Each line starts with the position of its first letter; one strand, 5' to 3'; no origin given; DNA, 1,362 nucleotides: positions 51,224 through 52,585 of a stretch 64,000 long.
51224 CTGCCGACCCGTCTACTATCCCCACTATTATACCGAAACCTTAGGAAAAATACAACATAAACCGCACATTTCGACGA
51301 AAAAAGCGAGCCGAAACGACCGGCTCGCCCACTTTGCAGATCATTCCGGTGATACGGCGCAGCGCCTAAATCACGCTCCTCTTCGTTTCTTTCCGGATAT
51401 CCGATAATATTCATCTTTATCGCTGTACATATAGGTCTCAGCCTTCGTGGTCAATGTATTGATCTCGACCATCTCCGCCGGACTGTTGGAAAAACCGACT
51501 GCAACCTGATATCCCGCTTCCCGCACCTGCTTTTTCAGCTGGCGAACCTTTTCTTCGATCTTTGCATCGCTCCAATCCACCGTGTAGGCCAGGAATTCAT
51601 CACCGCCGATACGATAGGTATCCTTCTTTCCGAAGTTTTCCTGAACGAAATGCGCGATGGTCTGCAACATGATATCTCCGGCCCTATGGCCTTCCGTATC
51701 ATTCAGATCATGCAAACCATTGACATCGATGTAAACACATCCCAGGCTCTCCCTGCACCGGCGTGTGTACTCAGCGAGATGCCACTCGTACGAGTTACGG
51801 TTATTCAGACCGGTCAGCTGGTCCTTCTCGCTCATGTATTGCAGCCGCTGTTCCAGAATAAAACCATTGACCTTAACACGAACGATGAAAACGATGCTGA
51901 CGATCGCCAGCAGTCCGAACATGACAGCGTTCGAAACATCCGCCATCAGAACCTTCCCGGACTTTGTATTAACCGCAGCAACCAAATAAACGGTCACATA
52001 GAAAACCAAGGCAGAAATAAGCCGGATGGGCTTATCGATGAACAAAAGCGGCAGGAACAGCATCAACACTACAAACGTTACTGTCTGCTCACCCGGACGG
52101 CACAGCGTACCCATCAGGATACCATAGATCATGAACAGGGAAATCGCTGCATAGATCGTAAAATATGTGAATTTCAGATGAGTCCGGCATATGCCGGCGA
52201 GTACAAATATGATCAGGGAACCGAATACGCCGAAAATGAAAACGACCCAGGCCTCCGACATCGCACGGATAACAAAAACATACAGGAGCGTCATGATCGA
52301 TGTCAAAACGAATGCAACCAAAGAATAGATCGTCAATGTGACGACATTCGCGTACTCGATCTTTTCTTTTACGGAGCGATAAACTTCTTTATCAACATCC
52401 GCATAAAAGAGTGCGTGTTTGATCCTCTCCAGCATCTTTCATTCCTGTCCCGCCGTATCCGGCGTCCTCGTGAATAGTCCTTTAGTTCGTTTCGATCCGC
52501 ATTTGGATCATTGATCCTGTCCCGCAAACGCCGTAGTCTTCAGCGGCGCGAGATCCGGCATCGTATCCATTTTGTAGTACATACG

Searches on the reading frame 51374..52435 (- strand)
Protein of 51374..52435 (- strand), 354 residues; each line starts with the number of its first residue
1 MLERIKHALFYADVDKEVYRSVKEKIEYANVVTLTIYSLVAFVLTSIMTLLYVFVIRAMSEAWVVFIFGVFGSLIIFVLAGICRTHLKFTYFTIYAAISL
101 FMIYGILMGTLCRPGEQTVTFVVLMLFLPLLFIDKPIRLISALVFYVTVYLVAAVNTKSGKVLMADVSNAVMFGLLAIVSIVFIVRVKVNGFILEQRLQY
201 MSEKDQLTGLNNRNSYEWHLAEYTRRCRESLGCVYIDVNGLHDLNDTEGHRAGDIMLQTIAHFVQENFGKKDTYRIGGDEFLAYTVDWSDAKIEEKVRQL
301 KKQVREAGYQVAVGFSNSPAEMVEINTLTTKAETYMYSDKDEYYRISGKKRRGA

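Call 68: search_protein_families(library=pfam, proteins=[window:51374-52435:-], max_evalue=0.001)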
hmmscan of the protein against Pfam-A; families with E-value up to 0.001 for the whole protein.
window:51374-52435:- (354 aa): 1 family
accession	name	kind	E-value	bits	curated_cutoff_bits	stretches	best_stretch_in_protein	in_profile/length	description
PF00990.26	GGDEF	-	1.8e-19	70.5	23.8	1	204-341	3-156/161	Diguanylate cyclase, GGDEF domain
